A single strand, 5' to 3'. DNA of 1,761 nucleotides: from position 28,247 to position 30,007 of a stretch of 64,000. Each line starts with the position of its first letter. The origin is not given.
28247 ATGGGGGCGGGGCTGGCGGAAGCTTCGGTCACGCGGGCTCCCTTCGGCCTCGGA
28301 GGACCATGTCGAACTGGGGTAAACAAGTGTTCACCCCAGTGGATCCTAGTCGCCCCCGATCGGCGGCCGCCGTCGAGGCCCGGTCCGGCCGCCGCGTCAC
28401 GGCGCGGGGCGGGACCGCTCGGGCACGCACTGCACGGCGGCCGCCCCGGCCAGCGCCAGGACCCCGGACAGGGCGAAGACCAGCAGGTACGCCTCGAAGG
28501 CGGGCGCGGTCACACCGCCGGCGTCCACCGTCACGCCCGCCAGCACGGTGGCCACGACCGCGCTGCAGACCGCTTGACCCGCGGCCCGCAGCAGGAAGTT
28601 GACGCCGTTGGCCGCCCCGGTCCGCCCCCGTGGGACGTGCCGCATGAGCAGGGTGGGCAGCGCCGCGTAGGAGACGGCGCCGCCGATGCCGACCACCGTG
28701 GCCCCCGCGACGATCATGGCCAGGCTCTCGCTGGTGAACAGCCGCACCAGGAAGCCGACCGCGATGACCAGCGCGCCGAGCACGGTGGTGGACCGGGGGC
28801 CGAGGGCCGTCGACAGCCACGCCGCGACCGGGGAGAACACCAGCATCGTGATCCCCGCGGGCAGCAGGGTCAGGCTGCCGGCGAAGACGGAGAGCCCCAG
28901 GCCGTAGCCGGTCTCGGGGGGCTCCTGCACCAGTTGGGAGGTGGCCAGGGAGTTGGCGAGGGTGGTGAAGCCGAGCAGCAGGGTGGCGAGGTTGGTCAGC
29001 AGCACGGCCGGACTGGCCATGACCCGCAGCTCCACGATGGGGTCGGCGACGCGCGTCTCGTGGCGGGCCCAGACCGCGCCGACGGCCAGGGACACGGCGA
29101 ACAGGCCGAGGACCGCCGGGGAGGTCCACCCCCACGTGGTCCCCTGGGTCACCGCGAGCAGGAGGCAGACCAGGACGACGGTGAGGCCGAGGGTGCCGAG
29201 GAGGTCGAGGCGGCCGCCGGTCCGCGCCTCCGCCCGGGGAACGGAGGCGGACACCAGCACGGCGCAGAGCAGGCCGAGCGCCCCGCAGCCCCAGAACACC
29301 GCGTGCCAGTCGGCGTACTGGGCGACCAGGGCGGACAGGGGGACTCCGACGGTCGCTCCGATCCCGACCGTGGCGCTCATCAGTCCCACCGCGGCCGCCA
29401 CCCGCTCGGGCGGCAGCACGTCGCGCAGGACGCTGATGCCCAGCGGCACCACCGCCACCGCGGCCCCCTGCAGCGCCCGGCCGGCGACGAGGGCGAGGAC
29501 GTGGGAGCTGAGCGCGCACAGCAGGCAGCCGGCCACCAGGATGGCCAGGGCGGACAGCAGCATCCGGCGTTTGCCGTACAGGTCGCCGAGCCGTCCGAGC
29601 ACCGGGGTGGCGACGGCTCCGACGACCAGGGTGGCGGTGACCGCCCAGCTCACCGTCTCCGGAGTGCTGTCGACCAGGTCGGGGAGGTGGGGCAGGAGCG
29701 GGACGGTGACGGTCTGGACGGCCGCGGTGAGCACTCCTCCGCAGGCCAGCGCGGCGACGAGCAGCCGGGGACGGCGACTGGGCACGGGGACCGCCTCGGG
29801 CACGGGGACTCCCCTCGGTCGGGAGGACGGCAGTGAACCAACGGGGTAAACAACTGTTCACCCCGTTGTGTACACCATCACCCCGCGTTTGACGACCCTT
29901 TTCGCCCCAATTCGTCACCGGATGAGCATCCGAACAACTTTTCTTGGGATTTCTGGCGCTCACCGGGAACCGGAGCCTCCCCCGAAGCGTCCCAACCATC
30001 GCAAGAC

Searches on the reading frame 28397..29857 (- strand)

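Call 11: search_protein_families(library=pfam, proteins=[window:28397-29857:-], max_evalue=0.0001)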
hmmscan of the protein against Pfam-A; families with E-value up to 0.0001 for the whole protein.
window:28397-29857:- (486 aa): 3 families
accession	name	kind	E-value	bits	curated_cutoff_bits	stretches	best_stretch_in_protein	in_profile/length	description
PF07690.21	MFS_1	-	1.7e-50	172.3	33.4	2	37-430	1-345/347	Major Facilitator Superfamily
PF00083.30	Sugar_tr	-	1.2e-10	41.3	22.3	1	68-202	47-188/452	Sugar (and other) transporter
PF13347.12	MFS_2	-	1.9e-06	27.2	27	0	36-137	228-332/427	MFS/sugar transport protein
